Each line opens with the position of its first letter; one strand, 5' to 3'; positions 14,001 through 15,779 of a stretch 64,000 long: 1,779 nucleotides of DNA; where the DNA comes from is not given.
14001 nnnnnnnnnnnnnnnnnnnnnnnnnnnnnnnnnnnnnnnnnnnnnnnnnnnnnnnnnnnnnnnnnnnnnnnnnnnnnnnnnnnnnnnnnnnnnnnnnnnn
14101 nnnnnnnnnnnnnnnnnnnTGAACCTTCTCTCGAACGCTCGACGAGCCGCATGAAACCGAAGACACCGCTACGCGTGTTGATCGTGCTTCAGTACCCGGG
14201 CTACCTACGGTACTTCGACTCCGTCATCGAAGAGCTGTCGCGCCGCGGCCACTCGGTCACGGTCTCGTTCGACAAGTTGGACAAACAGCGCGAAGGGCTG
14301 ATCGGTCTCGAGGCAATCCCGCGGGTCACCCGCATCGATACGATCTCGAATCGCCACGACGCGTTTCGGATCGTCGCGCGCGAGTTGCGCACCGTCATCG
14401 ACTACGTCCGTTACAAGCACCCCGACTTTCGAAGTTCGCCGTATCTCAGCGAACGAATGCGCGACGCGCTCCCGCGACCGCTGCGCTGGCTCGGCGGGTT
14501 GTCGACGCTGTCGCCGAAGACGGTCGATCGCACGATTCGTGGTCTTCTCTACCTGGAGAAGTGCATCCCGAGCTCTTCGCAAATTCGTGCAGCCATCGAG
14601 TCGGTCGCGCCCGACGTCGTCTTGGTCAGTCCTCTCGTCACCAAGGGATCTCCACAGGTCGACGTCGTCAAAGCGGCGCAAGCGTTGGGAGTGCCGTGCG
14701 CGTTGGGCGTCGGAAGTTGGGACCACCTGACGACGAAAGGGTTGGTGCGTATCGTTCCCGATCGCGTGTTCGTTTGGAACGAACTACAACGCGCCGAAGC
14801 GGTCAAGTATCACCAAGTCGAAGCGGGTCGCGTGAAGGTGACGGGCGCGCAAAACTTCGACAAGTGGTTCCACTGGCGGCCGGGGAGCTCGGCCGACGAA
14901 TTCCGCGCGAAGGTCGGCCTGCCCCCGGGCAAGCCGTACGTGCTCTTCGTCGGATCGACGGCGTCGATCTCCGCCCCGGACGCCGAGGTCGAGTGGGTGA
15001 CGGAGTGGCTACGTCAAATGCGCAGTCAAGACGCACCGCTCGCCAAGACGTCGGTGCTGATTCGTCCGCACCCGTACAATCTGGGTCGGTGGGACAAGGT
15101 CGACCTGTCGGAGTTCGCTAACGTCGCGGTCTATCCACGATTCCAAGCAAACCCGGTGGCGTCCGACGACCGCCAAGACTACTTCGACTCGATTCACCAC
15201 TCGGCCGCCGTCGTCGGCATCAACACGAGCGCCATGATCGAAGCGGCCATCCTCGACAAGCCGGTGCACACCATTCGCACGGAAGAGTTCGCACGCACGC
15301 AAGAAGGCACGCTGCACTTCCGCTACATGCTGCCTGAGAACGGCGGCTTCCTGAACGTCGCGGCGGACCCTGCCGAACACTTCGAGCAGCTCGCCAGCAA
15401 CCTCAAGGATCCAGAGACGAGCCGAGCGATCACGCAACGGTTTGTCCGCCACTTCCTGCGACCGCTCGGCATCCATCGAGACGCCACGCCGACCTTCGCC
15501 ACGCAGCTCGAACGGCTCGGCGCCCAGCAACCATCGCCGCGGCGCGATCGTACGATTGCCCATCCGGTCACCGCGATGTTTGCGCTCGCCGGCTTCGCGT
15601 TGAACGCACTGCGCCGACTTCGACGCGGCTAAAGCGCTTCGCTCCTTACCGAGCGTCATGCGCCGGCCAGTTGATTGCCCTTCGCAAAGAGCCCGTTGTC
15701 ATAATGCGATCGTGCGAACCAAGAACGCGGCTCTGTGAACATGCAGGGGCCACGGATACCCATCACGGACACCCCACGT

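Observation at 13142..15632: Adjacent split genes whose homologs are fused, in the opposite order, in one 1018-aa protein 8 kb away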

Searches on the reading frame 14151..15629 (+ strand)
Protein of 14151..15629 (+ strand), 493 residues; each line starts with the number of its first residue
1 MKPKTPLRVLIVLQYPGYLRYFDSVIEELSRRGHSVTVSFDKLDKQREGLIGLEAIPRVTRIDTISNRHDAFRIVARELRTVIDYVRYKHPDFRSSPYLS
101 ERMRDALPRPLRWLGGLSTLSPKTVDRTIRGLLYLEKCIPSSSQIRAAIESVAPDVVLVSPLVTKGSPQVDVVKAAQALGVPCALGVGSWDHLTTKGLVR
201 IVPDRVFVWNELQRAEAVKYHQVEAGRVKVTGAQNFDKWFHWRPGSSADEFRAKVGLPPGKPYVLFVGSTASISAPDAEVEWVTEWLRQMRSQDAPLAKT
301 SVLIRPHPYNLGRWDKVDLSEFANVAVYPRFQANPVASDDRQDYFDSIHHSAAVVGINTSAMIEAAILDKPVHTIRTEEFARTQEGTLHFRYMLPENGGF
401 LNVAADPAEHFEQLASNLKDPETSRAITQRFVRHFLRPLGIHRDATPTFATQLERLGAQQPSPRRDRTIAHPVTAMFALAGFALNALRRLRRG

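Call 9: search_protein_families(library=pfam, proteins=[window:14151-15629:+], max_evalue=0.1)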
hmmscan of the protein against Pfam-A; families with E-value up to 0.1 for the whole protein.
window:14151-15629:+ (493 aa): 1 family
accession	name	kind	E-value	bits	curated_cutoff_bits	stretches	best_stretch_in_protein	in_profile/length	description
PF02350.25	Epimerase_2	-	0.035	13.4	30.6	1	218-378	137-287/347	UDP-N-acetylglucosamine 2-epimerase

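Call 10: search_protein_families(library=ncbifam, proteins=[window:14151-15629:+], max_evalue=0.1)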
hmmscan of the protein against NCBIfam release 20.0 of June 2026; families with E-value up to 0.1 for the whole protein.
window:14151-15629:+ (493 aa): 3 families
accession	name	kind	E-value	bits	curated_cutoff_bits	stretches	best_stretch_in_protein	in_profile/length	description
NF046086.1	BFO_1060_trans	domain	2.1e-09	37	200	1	145-272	39-173/365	BFO_1060 family glycosyltransferase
TIGR04396.2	surf_polysacc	subfamily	0.0012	18.1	125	0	301-377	225-290/427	surface carbohydrate biosynthesis protein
TIGR03449.1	mycothiol_MshA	equivalog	0.0016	17.4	462.5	1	208-290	170-249/406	D-inositol-3-phosphate glycosyltransferase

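Call 15: find_homologous_proteins(query=window:14151-15629:+)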
Query window:14151-15629:+ (493 aa): 2462 proteins with E <= 0.001 among 8000 candidates; the best 120 are listed.
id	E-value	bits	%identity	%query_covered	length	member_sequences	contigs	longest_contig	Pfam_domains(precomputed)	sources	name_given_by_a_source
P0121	0.0e+0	1121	100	100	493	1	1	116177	-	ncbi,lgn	-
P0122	2.4e-194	665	49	98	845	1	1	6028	-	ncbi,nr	ncbi:MAG TPA: hypothetical protein VMT52_19465, partial [Planctomycetota bacterium]|nr:hypothetical 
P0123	2.7e-180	618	43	94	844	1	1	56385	-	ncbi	-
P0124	1.5e-172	593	45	94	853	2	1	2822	-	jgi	jgi:hypothetical protein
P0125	2.0e-153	530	42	96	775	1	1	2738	-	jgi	jgi:hypothetical protein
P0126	3.6e-153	529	53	99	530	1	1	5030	-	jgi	jgi:hypothetical protein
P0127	3.9e-152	526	55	92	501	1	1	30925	-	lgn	-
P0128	2.9e-151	523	53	96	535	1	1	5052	-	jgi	jgi:hypothetical protein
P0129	5.9e-151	522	54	93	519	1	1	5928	-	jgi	jgi:hypothetical protein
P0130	2.2e-150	520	55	92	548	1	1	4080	-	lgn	-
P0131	1.0e-149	517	52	97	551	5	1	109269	-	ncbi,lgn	-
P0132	2.5e-149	516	54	88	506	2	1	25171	-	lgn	-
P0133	6.5e-149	515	52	99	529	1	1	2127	-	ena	-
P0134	8.6e-149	514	54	92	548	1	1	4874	-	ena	-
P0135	8.8e-149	514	51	99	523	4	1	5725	-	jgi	jgi:hypothetical protein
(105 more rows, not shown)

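Call 32: search_solved_structures(query=A2, max_evalue=10)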
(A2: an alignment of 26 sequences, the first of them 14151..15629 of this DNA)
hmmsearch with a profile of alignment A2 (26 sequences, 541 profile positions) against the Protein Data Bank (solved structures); distinct sequences matched with E-value up to 10: 5.
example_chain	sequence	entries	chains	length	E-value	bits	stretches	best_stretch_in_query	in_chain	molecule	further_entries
4zcu_A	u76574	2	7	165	0.53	12.1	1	25-74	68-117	Calcium-binding mitochondrial carrier protein SCaMC-1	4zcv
7cb3_A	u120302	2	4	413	0.74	11.6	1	178-203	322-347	Chalcone/stilbene synthase | Chalcone synthase-like protein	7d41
4n5x_A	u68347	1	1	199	0.75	11.6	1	25-74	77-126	Calcium-binding mitochondrial carrier protein SCaMC-1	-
4v61_BJ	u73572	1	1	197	0.82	11.5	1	429-491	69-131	Ribosomal Protein L9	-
4kq9_A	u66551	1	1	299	1.3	10.8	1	155-189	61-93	Ribose ABC transporter, substrate binding protein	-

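Call 39: predict_structure(alignment_id=A2)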
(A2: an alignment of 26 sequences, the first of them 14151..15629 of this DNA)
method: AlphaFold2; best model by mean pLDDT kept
length: 493 residues; sequences in the alignment: 26
mean_pLDDT: 88.1   pTM: 0.89
mean pLDDT of the five models: 88.1, 88.0, 86.3, 85.8, 85.8
residues with pLDDT >= 90: 284; 70-90: 179; 50-70: 27; < 50: 3
segments of 3 or more residues with pLDDT < 50: none
pLDDT, mean of each block of 10 residues (from residue 1): 80 89 94 96 83 88 85 91 89 82 85 88 93 92 95 95 73 95 90 62 91 88 91 92 95 95 87 68 93 92 88 86 93 78 94 89 93 87 69 86 93 94 90 92 95 96 82 90 88 72
secondary structure, 60 per line:
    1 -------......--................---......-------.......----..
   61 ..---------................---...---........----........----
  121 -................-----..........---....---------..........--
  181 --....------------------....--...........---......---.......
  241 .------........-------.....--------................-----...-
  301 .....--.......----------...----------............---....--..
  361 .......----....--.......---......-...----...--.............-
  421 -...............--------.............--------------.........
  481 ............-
elements in order: E8-13 H16-31 E35-40 H48-54 E59-62 H72-87 H97-104 H109-116 H122-137 H143-152 E156-159 H169-178 E183-186 E205-208 H211-221 E228-230 H234-241 H248-255 E263-267 H276-291 E301-305 H308-314 E325-327 H338-349 E353-356 H359-367 E372-375 H378-384 H388-393 E402-404 H407-419 H422-436 H445-457 H472-492

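Call 58: search_protein_families(library=pfam, alignment_id=A2, max_evalue=1)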
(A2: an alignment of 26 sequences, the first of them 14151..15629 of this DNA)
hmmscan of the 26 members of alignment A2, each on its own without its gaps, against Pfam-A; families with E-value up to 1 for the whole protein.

A. member 1, window:14151-15629:+ (493 aa): 1 family
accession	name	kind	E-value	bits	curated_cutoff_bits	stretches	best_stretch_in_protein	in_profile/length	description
PF02350.25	Epimerase_2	-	0.035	13.4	30.6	1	218-378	137-287/347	UDP-N-acetylglucosamine 2-epimerase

B. families by the number of members that match (of 26 scanned): 10 families
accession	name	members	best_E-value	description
PF13439.12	Glyco_transf_4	9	0.0028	Glycosyltransferase Family 4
PF20895.2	PsV_CP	5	0.012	PsV, capsid protein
PF02350.25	Epimerase_2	4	0.013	UDP-N-acetylglucosamine 2-epimerase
PF13579.12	Glyco_trans_4_4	3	0.0021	Glycosyl transferase 4-like domain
PF07788.17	PDDEXK_10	2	0.21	PD-(D/E)XK nuclease superfamily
PF00391.29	PEP-utilizers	1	0.013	PEP-utilising enzyme, mobile domain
PF21140.2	eIF4G1-like_eIF4E-bd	1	0.078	Translation initiation factor eIF4G-like, eIF4E-binding domain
PF20100.4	DUF6490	1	0.08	Family of unknown function (DUF6490)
PF01084.26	Ribosomal_S18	1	0.12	Ribosomal protein S18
PF09179.16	TilS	1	0.49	TilS substrate binding domain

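Call 67: search_protein_families(library=ncbifam, alignment_id=A2, max_evalue=0.01)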
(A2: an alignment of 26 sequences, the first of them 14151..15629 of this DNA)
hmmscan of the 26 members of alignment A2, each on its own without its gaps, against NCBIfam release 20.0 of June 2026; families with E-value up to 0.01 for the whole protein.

A. member 1, window:14151-15629:+ (493 aa): 3 families
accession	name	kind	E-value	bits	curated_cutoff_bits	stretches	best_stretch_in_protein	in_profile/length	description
NF046086.1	BFO_1060_trans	domain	2.1e-09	37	200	1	145-272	39-173/365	BFO_1060 family glycosyltransferase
TIGR04396.2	surf_polysacc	subfamily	0.0012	18.1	125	0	301-377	225-290/427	surface carbohydrate biosynthesis protein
TIGR03449.1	mycothiol_MshA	equivalog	0.0016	17.4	462.5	1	208-290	170-249/406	D-inositol-3-phosphate glycosyltransferase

B. families by the number of members that match (of 26 scanned): 3 families
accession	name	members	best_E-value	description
NF046086.1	BFO_1060_trans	26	6.4e-17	BFO_1060 family glycosyltransferase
TIGR04396.2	surf_polysacc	10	0.00074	surface carbohydrate biosynthesis protein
TIGR03449.1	mycothiol_MshA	3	0.00085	D-inositol-3-phosphate glycosyltransferase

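Call 80: fold_search(model_id=the predicted structure, library=pdb)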
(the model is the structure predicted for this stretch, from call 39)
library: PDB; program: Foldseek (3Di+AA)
matches with E <= 10: 1724; with E <= 0.001: 164
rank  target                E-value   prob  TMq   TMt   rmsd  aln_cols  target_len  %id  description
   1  1f6d_C                2.0e-11  1.00  0.52  0.67   7.3       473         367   14  THE STRUCTURE OF UDP-N-ACETYLGLUCOSAMINE 2-EPIMERASE FROM E. COLI. (released 2000-12-13)
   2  5dld                  3.9e-11  1.00  0.49  0.61   9.8       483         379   16  Crystal Structure of a UDP-N-acetylglucosamine 2-epimerase from Burkholderia vietnamiensis complexed with UDP-GlcNAc and (released 2015-09-30)
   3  6vlb_B                4.3e-11  1.00  0.53  0.67   7.6       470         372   13  Crystal structure of ligand-free UDP-GlcNAc 2-epimerase from Neisseria meningitidis (released 2020-11-11)
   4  3dzc_A                6.4e-11  1.00  0.50  0.64   9.0       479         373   15  2.35 Angstrom resolution structure of WecB (VC0917), a UDP-N-acetylglucosamine 2-epimerase from Vibrio cholerae. (released 2008-08-12)
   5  6vlc_B                7.1e-11  1.00  0.51  0.66   8.8       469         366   14  Crystal structure of UDP-GlcNAc 2-epimerase from Neisseria meningitidis bound to UDP-GlcNAc (released 2020-11-11)
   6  1f6d_A                8.3e-11  1.00  0.53  0.67   6.9       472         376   15  THE STRUCTURE OF UDP-N-ACETYLGLUCOSAMINE 2-EPIMERASE FROM E. COLI. (released 2000-12-13)
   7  1v4v_A                9.2e-11  1.00  0.50  0.63   8.5       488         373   15  Crystal Structure Of UDP-N-Acetylglucosamine 2-Epimerase From Thermus Thermophilus HB8 (released 2003-12-02)
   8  4fkz_A                9.6e-11  1.00  0.51  0.62  10.1       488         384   14  Crystal structure of Bacillus subtilis UDP-GlcNAc 2-epimerase in complex with UDP-GlcNAc and UDP (released 2013-05-08)
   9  1f6d_D                1.0e-10  1.00  0.50  0.64   7.9       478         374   14  THE STRUCTURE OF UDP-N-ACETYLGLUCOSAMINE 2-EPIMERASE FROM E. COLI. (released 2000-12-13)
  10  3beo_A                1.3e-10  1.00  0.51  0.64   8.2       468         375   14  A Structural Basis for the allosteric regulation of non-hydrolyzing UDP-GlcNAc 2-epimerases (released 2008-02-19)
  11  7vz6_H                1.3e-10  1.00  0.49  0.63  10.7       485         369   15  The crystal structure of Non-hydrolyzing UDPGlcNAc 2-epimerase in complex with UDP-glucose (released 2022-11-16)
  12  6vlb_A                1.4e-10  1.00  0.53  0.68   8.1       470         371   13  Crystal structure of ligand-free UDP-GlcNAc 2-epimerase from Neisseria meningitidis (released 2020-11-11)
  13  6vlc_D                2.0e-10  1.00  0.52  0.68   7.8       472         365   14  Crystal structure of UDP-GlcNAc 2-epimerase from Neisseria meningitidis bound to UDP-GlcNAc (released 2020-11-11)
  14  7vza_A                2.2e-10  1.00  0.48  0.61   7.8       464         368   15  The crystal structure of Non-hydrolyzing UDPGlcNAc 2-epimerase in complex with UDP (released 2022-11-16)
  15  4neq                  2.4e-10  1.00  0.49  0.64  10.8       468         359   12  The structure of UDP-GlcNAc 2-epimerase from Methanocaldococcus jannaschii (released 2014-04-23)
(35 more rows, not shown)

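Call 97: find_related_loci(query=A2, collection=metagenome_contigs, flank=10000)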
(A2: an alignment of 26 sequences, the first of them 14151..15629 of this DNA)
Query A2 (493 aa) in metagenome_contigs; peptide patterns used: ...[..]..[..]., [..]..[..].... (x = any residue, [..] = any of these).
600 stretches matched a pattern (row limit reached: there are more); 551 encode a relative of the query (tblastn E <= 1e-3); the best 80 are kept; 80 distinct loci.
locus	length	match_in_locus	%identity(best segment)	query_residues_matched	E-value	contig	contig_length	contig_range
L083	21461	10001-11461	50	6-489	7e-157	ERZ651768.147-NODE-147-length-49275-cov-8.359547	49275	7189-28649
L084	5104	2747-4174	53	5-482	3e-154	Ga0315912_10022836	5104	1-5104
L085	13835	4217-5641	53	8-477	5e-150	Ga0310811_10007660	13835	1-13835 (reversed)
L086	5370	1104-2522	53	8-482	8e-151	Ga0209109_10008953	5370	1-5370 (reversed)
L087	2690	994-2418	52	5-481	2e-157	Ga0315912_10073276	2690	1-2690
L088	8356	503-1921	51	8-482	5e-148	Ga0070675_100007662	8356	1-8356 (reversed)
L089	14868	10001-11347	53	6-456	6e-146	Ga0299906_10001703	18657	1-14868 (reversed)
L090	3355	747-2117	53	7-460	7e-151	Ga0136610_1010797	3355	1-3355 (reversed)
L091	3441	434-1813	52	6-463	1e-149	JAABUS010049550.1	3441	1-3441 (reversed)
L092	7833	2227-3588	51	7-461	4e-142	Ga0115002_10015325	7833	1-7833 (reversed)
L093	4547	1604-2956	52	6-458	2e-144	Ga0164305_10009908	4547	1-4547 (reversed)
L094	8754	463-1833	51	6-463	7e-140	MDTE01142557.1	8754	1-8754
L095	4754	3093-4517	50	8-483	7e-142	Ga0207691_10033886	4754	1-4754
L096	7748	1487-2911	50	8-483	2e-139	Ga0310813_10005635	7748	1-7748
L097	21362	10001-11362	51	7-461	3e-137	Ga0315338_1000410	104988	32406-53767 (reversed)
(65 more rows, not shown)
